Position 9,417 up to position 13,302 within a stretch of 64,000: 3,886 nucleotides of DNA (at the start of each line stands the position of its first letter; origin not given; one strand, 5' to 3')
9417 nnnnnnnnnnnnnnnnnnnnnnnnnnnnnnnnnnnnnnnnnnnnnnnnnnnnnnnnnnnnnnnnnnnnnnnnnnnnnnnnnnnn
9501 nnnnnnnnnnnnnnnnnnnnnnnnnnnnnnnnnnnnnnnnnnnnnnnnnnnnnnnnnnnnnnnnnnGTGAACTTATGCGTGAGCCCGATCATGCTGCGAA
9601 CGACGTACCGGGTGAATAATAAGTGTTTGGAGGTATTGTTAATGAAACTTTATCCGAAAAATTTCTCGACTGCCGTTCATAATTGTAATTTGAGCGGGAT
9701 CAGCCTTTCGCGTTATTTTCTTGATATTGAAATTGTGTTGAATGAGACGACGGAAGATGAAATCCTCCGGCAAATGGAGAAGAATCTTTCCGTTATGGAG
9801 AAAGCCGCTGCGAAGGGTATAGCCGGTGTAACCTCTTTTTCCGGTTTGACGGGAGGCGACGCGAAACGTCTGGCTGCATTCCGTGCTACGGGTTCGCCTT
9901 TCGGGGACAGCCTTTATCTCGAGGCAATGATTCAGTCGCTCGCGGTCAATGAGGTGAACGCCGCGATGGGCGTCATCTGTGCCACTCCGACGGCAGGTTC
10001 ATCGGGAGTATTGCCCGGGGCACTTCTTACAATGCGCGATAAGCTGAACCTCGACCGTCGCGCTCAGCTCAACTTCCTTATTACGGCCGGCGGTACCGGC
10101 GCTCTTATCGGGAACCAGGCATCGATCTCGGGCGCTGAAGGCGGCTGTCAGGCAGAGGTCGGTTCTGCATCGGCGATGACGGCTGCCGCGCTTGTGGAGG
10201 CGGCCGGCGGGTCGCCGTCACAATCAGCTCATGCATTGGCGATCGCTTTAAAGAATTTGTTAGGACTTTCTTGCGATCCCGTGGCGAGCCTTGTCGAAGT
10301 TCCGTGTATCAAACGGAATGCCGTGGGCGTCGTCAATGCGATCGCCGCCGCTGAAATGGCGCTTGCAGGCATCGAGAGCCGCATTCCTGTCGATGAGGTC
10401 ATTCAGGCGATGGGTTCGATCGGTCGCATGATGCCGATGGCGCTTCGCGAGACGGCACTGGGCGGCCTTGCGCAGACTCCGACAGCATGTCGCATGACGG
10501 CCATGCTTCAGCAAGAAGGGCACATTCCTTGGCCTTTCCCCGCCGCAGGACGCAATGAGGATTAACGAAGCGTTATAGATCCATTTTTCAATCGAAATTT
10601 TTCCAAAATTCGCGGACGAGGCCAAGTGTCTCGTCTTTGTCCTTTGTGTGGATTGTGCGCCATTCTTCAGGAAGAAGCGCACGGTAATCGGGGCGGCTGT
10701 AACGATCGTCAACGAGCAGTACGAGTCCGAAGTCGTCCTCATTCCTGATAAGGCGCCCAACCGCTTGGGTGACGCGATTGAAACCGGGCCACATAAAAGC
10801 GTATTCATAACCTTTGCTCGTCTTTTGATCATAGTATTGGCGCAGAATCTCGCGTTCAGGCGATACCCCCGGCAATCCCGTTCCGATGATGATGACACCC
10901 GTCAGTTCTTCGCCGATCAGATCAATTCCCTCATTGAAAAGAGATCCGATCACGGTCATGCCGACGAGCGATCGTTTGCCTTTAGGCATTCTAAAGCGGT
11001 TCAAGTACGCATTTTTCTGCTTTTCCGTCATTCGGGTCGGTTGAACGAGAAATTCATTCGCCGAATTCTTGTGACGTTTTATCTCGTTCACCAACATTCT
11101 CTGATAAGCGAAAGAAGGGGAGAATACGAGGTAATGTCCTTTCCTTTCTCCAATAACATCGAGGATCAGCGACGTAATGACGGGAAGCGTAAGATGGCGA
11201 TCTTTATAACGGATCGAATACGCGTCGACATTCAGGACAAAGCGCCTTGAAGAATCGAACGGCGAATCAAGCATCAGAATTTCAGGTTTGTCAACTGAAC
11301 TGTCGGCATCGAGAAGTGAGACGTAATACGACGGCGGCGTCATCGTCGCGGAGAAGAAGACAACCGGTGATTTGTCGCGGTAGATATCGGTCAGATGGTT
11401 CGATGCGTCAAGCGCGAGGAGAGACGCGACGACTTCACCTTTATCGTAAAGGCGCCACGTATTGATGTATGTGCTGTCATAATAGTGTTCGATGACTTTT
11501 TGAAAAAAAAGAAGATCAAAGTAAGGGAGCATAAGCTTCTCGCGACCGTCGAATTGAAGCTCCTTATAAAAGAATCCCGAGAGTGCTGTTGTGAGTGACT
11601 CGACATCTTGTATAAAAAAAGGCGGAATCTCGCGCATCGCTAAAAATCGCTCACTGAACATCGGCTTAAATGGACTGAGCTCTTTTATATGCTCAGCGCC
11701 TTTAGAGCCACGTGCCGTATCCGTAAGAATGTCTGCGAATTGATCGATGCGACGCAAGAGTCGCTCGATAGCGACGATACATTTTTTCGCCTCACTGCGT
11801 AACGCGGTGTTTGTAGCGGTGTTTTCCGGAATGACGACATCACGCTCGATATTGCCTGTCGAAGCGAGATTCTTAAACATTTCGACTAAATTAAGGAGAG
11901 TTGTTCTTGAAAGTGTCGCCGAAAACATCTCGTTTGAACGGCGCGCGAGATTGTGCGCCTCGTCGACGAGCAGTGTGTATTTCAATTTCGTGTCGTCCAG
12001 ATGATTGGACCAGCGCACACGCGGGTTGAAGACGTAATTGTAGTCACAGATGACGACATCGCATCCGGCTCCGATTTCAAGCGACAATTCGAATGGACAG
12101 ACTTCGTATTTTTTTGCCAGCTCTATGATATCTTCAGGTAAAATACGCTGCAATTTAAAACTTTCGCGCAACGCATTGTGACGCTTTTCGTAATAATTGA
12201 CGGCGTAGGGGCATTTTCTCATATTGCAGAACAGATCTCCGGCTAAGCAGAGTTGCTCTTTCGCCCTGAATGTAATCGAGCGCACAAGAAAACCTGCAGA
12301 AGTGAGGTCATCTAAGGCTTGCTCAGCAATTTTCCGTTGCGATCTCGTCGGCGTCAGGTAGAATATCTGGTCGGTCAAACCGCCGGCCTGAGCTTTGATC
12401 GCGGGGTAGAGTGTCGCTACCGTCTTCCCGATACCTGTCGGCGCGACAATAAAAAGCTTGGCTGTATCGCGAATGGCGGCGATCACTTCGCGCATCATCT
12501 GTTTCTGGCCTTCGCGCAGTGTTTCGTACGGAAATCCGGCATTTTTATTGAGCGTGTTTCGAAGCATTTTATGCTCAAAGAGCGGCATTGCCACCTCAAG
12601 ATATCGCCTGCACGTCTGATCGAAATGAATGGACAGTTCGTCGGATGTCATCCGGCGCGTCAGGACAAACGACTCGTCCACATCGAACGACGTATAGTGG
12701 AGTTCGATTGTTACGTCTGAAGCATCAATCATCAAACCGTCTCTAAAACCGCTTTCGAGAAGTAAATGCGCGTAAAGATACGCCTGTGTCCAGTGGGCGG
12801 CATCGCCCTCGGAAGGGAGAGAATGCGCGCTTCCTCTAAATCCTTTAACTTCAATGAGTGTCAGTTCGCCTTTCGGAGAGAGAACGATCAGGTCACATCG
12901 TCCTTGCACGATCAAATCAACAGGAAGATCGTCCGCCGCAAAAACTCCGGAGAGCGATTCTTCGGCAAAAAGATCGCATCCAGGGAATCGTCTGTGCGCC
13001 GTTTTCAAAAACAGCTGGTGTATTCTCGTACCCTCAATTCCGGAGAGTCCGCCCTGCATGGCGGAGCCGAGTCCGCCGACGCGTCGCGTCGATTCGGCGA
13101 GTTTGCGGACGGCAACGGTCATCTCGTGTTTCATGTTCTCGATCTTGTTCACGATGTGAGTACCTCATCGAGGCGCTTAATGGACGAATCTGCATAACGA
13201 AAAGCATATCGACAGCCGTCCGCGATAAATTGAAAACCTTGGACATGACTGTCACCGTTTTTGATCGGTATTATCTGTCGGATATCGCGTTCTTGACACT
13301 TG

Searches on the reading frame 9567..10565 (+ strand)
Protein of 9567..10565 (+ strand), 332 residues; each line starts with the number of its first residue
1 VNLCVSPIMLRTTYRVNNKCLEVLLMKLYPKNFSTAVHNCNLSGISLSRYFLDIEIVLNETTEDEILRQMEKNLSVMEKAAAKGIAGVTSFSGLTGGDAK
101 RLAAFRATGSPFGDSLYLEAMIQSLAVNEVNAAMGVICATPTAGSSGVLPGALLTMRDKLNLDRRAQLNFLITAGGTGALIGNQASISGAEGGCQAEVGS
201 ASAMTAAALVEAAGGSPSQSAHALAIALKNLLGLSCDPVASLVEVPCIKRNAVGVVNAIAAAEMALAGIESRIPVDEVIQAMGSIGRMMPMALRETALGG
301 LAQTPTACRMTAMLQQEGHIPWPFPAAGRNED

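Call 57: search_protein_families(library=pfam, proteins=[window:9567-10565:+], max_evalue=0.00001)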
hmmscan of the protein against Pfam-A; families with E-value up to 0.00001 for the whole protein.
window:9567-10565:+ (332 aa): 1 family
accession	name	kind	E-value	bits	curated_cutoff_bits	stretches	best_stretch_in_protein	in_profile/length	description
PF03313.21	SDH_alpha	-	3.5e-77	260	26.4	1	60-302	19-260/260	Serine dehydratase alpha chain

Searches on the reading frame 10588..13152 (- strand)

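Call 57: search_protein_families(library=pfam, proteins=[window:10588-13152:-], max_evalue=0.00001)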
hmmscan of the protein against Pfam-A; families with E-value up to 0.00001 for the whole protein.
window:10588-13152:- (854 aa): 4 families
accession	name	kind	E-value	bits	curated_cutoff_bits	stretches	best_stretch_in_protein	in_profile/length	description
PF13307.12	Helicase_C_2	-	3.7e-35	121.9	25.3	1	664-832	2-168/170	Helicase C-terminal domain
PF06733.21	DEAD_2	-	4.2e-14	53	21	1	301-419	57-172/172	DEAD_2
PF00270.35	DEAD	-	1.6e-09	38.2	26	1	221-286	5-68/167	DEAD/DEAH box helicase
PF04851.21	ResIII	-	8.2e-08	32.8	22.5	1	211-405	3-140/164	Type III restriction enzyme, res subunit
